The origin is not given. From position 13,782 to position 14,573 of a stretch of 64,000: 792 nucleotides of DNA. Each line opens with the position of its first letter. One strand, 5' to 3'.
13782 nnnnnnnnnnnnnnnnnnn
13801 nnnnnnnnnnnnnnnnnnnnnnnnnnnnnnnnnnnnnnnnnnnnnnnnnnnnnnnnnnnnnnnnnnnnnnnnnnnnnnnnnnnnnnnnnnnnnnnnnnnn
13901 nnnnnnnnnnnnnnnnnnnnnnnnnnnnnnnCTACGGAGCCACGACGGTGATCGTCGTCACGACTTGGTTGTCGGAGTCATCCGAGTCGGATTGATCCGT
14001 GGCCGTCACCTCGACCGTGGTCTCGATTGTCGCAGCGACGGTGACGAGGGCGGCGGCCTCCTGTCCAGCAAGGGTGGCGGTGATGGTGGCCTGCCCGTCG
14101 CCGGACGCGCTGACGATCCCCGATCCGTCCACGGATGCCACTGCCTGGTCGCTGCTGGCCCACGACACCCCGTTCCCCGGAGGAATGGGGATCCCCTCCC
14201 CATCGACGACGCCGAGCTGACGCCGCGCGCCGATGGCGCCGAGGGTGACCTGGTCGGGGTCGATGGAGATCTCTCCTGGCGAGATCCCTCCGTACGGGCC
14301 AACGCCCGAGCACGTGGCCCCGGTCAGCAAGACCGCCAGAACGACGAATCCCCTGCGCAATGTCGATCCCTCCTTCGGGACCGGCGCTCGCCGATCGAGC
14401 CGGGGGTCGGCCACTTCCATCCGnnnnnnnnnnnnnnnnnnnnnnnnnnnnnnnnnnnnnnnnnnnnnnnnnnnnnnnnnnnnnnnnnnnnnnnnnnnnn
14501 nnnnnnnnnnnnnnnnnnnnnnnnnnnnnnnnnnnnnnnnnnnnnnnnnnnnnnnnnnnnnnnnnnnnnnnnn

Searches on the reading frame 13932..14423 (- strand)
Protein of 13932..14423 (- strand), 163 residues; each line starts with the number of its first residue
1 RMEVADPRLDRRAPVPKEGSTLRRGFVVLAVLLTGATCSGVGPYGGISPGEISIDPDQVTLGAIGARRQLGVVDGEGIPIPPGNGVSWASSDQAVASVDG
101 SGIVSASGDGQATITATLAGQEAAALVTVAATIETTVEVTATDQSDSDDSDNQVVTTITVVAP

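Call 29: search_protein_families(library=pfam, proteins=[window:13932-14423:-], max_evalue=0.0001)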
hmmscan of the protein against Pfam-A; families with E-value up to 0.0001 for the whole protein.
window:13932-14423:- (163 aa): 1 family
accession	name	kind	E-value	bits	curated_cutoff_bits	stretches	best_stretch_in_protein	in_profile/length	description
PF02368.24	Big_2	-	1.4e-07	31.8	22.8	1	84-124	33-74/79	Bacterial Ig-like domain (group 2)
